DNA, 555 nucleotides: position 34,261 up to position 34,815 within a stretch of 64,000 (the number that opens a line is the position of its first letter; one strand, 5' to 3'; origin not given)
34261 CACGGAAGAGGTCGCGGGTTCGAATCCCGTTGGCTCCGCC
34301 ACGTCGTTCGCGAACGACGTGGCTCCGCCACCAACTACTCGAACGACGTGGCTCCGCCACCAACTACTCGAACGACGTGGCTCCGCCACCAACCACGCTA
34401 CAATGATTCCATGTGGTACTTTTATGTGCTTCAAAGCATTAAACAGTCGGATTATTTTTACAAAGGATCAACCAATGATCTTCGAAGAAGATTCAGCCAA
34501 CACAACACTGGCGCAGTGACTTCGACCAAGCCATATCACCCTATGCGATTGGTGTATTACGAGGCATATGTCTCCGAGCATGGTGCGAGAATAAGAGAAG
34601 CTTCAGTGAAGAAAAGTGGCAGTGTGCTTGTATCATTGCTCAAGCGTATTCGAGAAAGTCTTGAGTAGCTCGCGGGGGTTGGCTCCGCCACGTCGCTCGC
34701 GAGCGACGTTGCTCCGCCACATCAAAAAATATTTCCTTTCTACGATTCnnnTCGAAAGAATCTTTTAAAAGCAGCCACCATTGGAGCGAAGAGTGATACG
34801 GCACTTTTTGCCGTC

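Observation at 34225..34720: Second GIY-YIG cassette, flanked by repeated copies of the tRNA-Asp 3' end and a compensated 20-nt palindrome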

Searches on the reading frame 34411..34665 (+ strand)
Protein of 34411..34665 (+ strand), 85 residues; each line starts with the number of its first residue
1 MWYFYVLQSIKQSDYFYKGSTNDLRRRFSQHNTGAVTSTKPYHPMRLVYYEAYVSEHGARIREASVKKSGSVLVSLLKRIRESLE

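Call 12: search_protein_families(library=pfam, proteins=[window:34411-34665:+], max_evalue=0.01)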
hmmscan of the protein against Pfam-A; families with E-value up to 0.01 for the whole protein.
window:34411-34665:+ (85 aa): 1 family
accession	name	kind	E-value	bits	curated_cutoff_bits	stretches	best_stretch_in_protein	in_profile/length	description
PF01541.30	GIY-YIG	-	2.9e-12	47.1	22.6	1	1-68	1-70/78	GIY-YIG catalytic domain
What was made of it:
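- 34411..34668 (+): 85-aa GIY-YIG nuclease gene of the Slx1/UPF0213-like kind (catalytic domain only). PF01541 E=2.9e-12 (call 12).
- On GIY-YIG nuclease superfamily (Pfam PF01541): 47.1 bits against a cut-off of 22.6, E=2.9e-12 (call 12).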

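Call 13: search_protein_families(library=ncbifam, proteins=[window:34411-34665:+], max_evalue=0.01)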
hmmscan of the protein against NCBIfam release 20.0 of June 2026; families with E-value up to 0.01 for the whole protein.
window:34411-34665:+ (85 aa): 0 families

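Call 15: find_homologous_proteins(query=window:34411-34665:+)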
Query window:34411-34665:+ (85 aa): 238 proteins with E <= 0.001 among 238 candidates; the best 120 are listed.
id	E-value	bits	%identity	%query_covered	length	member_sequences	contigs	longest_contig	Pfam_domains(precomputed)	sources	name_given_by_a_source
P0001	9.4e-42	158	87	99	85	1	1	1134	PF01541.31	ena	-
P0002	2.0e-41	157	87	100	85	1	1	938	PF01541.31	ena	-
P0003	8.0e-41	155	84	100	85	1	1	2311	PF01541.31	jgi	jgi:putative endonuclease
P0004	1.7e-39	151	80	100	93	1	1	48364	PF01541.31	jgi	jgi:putative endonuclease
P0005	2.9e-37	144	81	99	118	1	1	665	PF01541.31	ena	-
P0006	1.5e-36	142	79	99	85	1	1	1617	PF01541.31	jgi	jgi:putative endonuclease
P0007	3.9e-36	140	81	99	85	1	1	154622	PF01541.31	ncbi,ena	-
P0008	5.3e-35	137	77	99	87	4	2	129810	PF10544.16,PF01541.31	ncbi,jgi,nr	ncbi:MAG TPA: excinuclease ABC subunit C [Candidatus Peribacter riflensis]|nr:excinuclease ABC subun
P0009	4.5e-34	134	75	99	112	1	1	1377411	PF01541.31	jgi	jgi:putative endonuclease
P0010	7.8e-34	133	73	100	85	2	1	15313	PF01541.31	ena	-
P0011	9.1e-34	133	71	100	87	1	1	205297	PF01541.31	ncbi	-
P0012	2.2e-33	132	73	100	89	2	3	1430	PF01541.31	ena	-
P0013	2.5e-33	131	71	99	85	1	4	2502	PF01541.31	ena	-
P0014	6.0e-33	130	71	100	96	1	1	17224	PF01541.31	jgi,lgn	-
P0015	7.7e-33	130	73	100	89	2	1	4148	PF01541.31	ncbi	-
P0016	8.3e-33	130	73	100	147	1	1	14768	PF01541.31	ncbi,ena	-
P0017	8.8e-33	130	72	95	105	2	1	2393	PF01541.31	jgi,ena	-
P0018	1.1e-32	129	72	100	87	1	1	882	PF01541.31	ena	-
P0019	1.2e-32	129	70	99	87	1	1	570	PF01541.31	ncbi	-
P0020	1.6e-32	129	71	100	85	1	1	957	PF01541.31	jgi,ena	-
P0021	2.6e-32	128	69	100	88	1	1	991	PF01541.31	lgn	-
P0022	3.0e-32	128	71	100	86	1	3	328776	PF01541.31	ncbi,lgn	-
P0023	3.1e-32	128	74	99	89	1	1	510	PF01541.31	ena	-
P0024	3.4e-32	128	71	98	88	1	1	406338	PF01541.31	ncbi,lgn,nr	ncbi:GIY-YIG nuclease family protein [Patescibacteria group bacterium]|nr:GIY-YIG nuclease family pr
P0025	3.4e-32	128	68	100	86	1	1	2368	PF01541.31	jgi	jgi:putative endonuclease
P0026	5.4e-32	127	69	100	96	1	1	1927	PF01541.31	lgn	-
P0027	7.0e-32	127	70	99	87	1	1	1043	PF01541.31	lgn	-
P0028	7.9e-32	127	68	100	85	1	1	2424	PF01541.31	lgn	-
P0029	8.0e-32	127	68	100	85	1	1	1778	PF01541.31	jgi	-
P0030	8.2e-32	127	72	100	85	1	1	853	PF01541.31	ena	-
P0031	1.2e-31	126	71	99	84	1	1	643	PF01541.31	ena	-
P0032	1.2e-31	126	71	99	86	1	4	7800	PF01541.31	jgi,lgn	-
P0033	2.0e-31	125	68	100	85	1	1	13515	PF01541.31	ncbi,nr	ncbi:MAG TPA: GIY-YIG nuclease family protein [bacterium]|nr:GIY-YIG nuclease family protein [bacter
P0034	2.5e-31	125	71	100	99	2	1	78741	PF01541.31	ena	-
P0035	2.6e-31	125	71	99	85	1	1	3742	PF01541.31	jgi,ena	-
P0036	3.4e-31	125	74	99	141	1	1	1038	PF01541.31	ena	-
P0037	3.5e-31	125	73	100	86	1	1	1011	PF01541.31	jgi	jgi:putative endonuclease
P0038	3.8e-31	124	68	100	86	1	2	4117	PF01541.31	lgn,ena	-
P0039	4.0e-31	124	69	99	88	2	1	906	PF01541.31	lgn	-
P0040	5.4e-31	124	69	99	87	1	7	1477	PF01541.31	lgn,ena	-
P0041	5.5e-31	124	68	100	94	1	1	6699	PF01541.31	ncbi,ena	-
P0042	6.5e-31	124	69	100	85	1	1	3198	PF01541.31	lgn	-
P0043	7.0e-31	124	69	99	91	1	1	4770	PF01541.31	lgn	-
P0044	7.8e-31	124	73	92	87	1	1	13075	PF01541.31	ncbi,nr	ncbi:GIY-YIG nuclease family protein [Candidatus Peregrinibacteria bacterium]|nr:GIY-YIG nuclease fa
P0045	9.1e-31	123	68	99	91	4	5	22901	PF01541.31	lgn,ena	-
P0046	9.9e-31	123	69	99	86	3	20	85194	PF01541.31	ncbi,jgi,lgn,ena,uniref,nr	ncbi:MAG: hypothetical protein UU40_C0003G0011 [Candidatus Uhrbacteria bacterium GW2011_GWD2_41_121]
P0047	1.1e-30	123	68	99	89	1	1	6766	PF01541.31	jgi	jgi:putative endonuclease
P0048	1.1e-30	123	68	100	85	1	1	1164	PF01541.31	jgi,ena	-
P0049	1.1e-30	123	68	100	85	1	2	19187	PF01541.31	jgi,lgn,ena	jgi:putative endonuclease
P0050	1.4e-30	123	70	99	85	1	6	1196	PF01541.31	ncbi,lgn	-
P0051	1.4e-30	123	67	100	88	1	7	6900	PF01541.31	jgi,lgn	jgi:putative endonuclease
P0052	1.5e-30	123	69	99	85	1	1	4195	PF01541.31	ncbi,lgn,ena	-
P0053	1.6e-30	122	69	100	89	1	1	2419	PF01541.31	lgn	-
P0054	1.6e-30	122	69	99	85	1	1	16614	PF01541.31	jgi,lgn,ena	-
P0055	1.7e-30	122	67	100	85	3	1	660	PF01541.31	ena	-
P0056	1.9e-30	122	71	99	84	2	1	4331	PF01541.31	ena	-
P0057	1.9e-30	122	71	99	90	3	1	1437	PF01541.31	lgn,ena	-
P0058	2.6e-30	122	69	98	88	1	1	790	PF01541.31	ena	-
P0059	2.7e-30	122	69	100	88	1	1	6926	PF01541.31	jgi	-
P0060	2.8e-30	122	68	100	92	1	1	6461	PF01541.31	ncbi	ncbi:MAG: GIY-YIG nuclease family protein [Candidatus Uhrbacteria bacterium]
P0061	2.8e-30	122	68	99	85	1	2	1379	PF01541.31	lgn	-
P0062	2.8e-30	122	68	99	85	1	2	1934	PF01541.31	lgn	-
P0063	2.9e-30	122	72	100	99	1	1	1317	PF01541.31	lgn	-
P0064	3.0e-30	122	68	99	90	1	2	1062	PF01541.31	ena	-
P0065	3.4e-30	121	67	100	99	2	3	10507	PF01541.31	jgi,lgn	-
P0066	3.8e-30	121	69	100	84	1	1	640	PF01541.31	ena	-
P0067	4.1e-30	121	70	99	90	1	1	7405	PF01541.31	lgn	-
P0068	4.2e-30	121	69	99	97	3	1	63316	PF01541.31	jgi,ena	-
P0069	4.2e-30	121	66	100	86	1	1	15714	PF01541.31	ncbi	-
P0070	5.0e-30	121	65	100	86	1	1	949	PF01541.31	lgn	-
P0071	5.1e-30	121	71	99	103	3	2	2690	PF01541.31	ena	-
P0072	6.1e-30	121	70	99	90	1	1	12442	PF01541.31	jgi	-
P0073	6.3e-30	121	69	100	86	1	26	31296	PF01541.31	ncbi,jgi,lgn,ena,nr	ncbi:GIY-YIG nuclease family protein [Candidatus Uhrbacteria bacterium]|jgi:putative endonuclease|nr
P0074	6.8e-30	121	68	99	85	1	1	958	PF01541.31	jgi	jgi:putative endonuclease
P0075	6.8e-30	121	67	100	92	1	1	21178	PF01541.31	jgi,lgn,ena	-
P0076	6.9e-30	120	67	99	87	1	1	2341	PF01541.31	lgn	-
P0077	7.2e-30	120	70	99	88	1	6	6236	PF01541.31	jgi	jgi:putative endonuclease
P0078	7.2e-30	120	68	100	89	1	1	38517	PF01541.31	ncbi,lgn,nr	ncbi:MAG: GIY-YIG nuclease family protein [Candidatus Peribacteraceae bacterium]|nr:GIY-YIG nuclease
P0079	7.3e-30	120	67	99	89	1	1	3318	PF01541.31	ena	-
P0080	9.3e-30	120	69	100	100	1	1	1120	PF01541.31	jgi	jgi:putative endonuclease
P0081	9.5e-30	120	68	99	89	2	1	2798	PF01541.31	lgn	-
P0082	1.2e-29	120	69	99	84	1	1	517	PF01541.31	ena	-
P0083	1.2e-29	120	69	99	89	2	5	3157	PF01541.31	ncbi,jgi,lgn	jgi:putative endonuclease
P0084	1.3e-29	120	68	100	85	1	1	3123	PF01541.31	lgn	-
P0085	1.3e-29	120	67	100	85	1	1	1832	PF01541.31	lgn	-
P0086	1.3e-29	120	67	99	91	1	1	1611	PF01541.31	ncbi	-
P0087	1.7e-29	119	68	99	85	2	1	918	PF01541.31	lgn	-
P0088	1.7e-29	119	67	100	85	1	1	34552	PF01541.31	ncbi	-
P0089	1.7e-29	119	65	99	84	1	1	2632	PF01541.31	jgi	-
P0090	2.0e-29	119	64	100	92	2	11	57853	PF01541.31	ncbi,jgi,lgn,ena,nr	ncbi:MAG TPA: GIY-YIG nuclease family protein [bacterium]|nr:MAG: GIY-YIG nuclease superfamily prote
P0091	2.1e-29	119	64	100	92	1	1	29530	PF01541.31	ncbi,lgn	-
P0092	2.2e-29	119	65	99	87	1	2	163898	PF01541.31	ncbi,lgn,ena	-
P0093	2.4e-29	119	63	99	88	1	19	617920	PF01541.31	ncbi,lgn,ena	-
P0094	2.5e-29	119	61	100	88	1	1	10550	PF01541.31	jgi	jgi:putative endonuclease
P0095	2.6e-29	119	68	100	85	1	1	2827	PF01541.31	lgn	-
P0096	2.8e-29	119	65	99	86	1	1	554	PF01541.31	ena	-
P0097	3.3e-29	118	69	98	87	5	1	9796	PF01541.31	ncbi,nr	ncbi:GIY-YIG nuclease family protein, partial [Patescibacteria group bacterium]|nr:GIY-YIG nuclease 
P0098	3.5e-29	118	68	100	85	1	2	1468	PF01541.31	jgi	-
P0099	3.6e-29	118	69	100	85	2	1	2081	PF01541.31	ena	-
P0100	3.7e-29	118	71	100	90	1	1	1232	PF01541.31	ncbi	-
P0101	4.7e-29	118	67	100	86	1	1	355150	PF01541.31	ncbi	-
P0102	4.8e-29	118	66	100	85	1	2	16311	PF01541.31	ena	-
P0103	5.2e-29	118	68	100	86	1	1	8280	PF01541.31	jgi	jgi:putative endonuclease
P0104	5.5e-29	118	68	100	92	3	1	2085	PF01541.31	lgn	-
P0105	5.6e-29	118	64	100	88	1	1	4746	PF01541.31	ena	-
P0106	6.4e-29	117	66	100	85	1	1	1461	PF01541.31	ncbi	-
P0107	6.8e-29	117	70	99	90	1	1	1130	PF01541.31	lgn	-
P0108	9.2e-29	117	67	100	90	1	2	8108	PF01541.31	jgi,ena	-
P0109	9.7e-29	117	67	100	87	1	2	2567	PF01541.31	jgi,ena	-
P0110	9.8e-29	117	69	100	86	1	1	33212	PF01541.31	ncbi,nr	ncbi:TPA: hypothetical protein DEB00_01895 [Candidatus Uhrbacteria bacterium]|nr:hypothetical protei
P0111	1.1e-28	117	65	100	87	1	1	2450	PF01541.31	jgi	-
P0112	1.2e-28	117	68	99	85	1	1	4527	PF01541.31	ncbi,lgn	-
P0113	1.3e-28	116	68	99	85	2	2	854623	PF01541.31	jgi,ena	-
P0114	1.4e-28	116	66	100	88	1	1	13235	PF01541.31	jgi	jgi:putative endonuclease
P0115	1.4e-28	116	65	99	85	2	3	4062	PF01541.31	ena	-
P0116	1.5e-28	116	68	99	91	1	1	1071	PF01541.31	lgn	-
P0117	1.5e-28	116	65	100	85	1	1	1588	PF01541.31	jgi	-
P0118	1.6e-28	116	66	100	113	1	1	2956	PF01541.31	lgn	-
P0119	1.6e-28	116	66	100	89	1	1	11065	PF01541.31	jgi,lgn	jgi:putative endonuclease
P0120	1.6e-28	116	65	99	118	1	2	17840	PF01541.31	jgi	jgi:putative endonuclease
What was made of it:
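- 34411..34668 (+): 238 homologues in CPR bacteria (call 15).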

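Call 19: find_related_loci(query=A1, collection=genome_contigs, flank=2500)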
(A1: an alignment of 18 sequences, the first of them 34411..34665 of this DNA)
Query A1 (85 aa) in genome_contigs; peptide patterns used: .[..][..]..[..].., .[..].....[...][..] (x = any residue, [..] = any of these).
133 stretches matched a pattern; 82 encode a relative of the query (tblastn E <= 1e-3); the best 80 are kept; 80 distinct loci.
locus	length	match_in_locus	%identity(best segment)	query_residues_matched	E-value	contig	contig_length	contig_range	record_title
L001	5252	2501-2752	81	1-84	2e-42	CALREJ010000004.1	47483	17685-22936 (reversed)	MAG: Candidatus Peribacteria bacterium isolate LH-05nov19-122 genome assembly, contig: LH-05nov19-C1252, whole genome sh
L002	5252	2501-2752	76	1-84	6e-42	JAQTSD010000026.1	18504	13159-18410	MAG: Candidatus Peribacteraceae bacterium isolate STB_179 NODE_6879_length_18504_cov_4.027426_Sandtown_B, whole genome s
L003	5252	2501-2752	76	1-84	1e-40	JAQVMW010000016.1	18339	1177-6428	MAG: Candidatus Peribacteraceae bacterium isolate STF1_142 NODE_7744_length_18339_cov_5.045519_Sandtown_F1, whole genome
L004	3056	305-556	74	1-84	4e-40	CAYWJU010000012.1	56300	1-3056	MAG TPA_asm: uncultured Candidatus Peribacteria bacterium isolate SRP298887_co1_211 genome assembly, contig: NODE_326_le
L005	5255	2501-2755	71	1-85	7e-40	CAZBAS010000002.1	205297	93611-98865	MAG TPA_asm: uncultured Candidatus Saccharibacteria bacterium isolate SRP278252_co1_116 genome assembly, contig: NODE_42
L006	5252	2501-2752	71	1-84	2e-39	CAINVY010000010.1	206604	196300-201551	uncultured Candidatus Peregrinibacteria bacterium isolate AlinenLipids_bin-5541 genome assembly, contig: bin-5541:10/13,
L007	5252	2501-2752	69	1-84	1e-38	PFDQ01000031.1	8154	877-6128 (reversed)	MAG: Candidatus Peregrinibacteria bacterium CG10_big_fil_rev_8_21_14_0_10_42_8 CG10_8_21_14_0.10_scaffold_27610_c, whole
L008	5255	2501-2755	71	1-85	1e-38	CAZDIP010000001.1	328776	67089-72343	MAG TPA_asm: uncultured Candidatus Saccharibacteria bacterium isolate SRP342105_co1_325 genome assembly, contig: NODE_19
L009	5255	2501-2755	68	1-85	2e-38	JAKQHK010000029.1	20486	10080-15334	MAG: bacterium isolate USDE_metabat.163_sub k141_1023820, whole genome shotgun sequence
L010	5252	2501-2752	69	1-84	1e-37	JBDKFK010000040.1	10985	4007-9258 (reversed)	MAG: Candidatus Parcubacteria bacterium isolate farmington_2019_sw_WHONDRS-S19S_0053_A_bin.38 scaffold_0002063, whole ge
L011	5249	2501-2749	71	2-84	7e-38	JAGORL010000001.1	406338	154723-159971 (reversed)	Patescibacteria group bacterium isolate Gw_Eff_bin_264 Gw_Eff_9_length_406338_cov_9.865127, whole genome shotgun sequenc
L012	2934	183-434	70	1-84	6e-38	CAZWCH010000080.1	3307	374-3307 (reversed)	MAG TPA_asm: uncultured Candidatus Peribacteria bacterium isolate SRP269290_co1_214 genome assembly, contig: NODE_56338_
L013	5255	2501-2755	68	1-85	2e-37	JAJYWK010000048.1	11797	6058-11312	MAG: bacterium isolate FK3.bin112 NODE_10910_length_11797_cov_2.777378, whole genome shotgun sequence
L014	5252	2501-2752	68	1-84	2e-37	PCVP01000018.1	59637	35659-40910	MAG: Candidatus Peregrinibacteria bacterium CG11_big_fil_rev_8_21_14_0_20_49_14 CG11_8_21_14_0.20_scaffold_179_c, whole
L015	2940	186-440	69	1-85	5e-37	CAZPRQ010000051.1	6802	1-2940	MAG TPA_asm: uncultured Candidatus Saccharibacteria bacterium isolate SRP286056_co1_790 genome assembly, contig: NODE_15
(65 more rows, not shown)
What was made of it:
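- On I-TevI / Seg-type homing endonucleases: The context is chromosomal CPR DNA (call 19).
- Many contigs break at these loci (call 19).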

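Call 40: find_encoding_contigs(protein=P0004, flank=3000, max_places=3)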
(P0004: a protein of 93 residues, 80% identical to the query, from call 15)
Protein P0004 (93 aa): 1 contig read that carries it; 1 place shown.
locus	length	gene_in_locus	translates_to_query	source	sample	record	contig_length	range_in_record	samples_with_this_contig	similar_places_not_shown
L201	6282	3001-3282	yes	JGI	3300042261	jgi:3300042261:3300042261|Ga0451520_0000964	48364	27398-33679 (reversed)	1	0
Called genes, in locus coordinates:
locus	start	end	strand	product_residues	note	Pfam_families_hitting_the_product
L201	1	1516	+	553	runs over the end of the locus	PF00343:Phosphorylase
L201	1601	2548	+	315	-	PF00520:Ion_trans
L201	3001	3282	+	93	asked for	PF01541:GIY-YIG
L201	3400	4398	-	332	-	PF01699:Na_Ca_ex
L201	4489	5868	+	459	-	PF00999:Na_H_Exchanger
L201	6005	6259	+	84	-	PF02583:Trns_repr_metal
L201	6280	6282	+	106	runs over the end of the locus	PF00085:Thioredoxin, PF13098:Thioredoxin_2, PF13905:Thioredoxin_8 (faint)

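Call 51: search_solved_structures(query=A1, max_evalue=0.01)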
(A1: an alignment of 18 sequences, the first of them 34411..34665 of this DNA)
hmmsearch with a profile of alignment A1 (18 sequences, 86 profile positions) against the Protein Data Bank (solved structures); distinct sequences matched with E-value up to 0.01: 6.
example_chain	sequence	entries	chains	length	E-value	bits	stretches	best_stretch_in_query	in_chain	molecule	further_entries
1zg2_A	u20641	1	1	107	3.2e-09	39.9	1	2-68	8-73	Hypothetical UPF0213 protein BH0048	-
1ywl_A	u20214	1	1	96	3.5e-08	36.6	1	2-68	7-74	Hypothetical UPF0213 protein EF2693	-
7cq2_A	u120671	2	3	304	1.4e-05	28.3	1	2-33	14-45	Structure-specific endonuclease subunit SLX1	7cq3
6seh_C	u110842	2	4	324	1.8e-05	27.9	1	1-48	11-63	Structure-specific endonuclease subunit SLX1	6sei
4xlg_A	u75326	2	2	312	3.4e-05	27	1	2-37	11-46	Structure-specific endonuclease subunit SLX1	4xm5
7cq4_A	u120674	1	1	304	8.9e-05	25.7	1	2-33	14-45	Structure-specific endonuclease subunit SLX1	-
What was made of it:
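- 34411..34668 (+): PDB sequence hits are UPF0213 and Slx1 (call 51).
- On Slx1 / UPF0213 (YhbQ-like) branch of GIY-YIG: PDB profile search: 1zg2 3e-9, 1ywl 3.5e-8, Slx1 about 1e-5 (call 51).
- The best solved relatives are UPF0213 proteins (E=3e-9) and Slx1 (call 51). UPF0213 proteins are ordinary bacterial proteins with solved structures (call 51).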

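Call 59: find_encoding_contigs(protein=P0007, flank=1500, max_places=2)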
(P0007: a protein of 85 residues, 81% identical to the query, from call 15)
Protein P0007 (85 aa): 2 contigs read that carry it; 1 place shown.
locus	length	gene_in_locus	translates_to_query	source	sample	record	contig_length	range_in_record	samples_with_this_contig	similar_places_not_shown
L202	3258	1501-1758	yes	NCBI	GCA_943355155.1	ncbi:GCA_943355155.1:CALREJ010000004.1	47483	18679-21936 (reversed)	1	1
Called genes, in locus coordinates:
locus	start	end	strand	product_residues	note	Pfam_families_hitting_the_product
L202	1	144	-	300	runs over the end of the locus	PF01795:Methyltransf_5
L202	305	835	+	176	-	-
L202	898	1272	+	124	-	PF05656:DUF805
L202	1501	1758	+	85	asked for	PF01541:GIY-YIG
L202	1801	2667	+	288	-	PF00480:ROK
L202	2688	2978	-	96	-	-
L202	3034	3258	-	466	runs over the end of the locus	PF03446:NAD_binding_2, PF03807:F420_oxidored (weak), PF00393:6PGD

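Call 60: find_encoding_contigs(protein=P0001, flank=1500, max_places=2)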
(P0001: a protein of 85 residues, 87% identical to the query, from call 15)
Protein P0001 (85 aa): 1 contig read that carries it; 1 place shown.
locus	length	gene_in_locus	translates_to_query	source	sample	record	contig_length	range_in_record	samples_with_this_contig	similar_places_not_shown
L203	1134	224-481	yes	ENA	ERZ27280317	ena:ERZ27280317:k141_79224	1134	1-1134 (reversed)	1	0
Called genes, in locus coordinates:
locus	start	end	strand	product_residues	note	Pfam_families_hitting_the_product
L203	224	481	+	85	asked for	PF01541:GIY-YIG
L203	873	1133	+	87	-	?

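Call 61: find_encoding_contigs(protein=P0002, flank=1500, max_places=2)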
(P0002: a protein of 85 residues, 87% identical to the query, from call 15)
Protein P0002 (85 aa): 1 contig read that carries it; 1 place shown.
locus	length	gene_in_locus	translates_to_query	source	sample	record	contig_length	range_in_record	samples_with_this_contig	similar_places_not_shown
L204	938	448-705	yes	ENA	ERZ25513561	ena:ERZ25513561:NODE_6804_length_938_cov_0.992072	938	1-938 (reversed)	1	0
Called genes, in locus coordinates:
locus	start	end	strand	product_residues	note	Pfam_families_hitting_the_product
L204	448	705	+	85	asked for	PF01541:GIY-YIG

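Call 62: find_encoding_contigs(protein=P0003, flank=1500, max_places=2)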
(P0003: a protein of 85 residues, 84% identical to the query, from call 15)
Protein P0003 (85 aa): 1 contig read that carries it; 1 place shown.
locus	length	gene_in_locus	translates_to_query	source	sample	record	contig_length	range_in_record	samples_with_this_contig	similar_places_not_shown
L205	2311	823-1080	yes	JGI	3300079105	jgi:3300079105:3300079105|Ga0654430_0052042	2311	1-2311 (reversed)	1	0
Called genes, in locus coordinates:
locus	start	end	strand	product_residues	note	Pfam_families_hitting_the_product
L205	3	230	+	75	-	?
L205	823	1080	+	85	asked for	PF01541:GIY-YIG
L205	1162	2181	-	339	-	PF01699:Na_Ca_ex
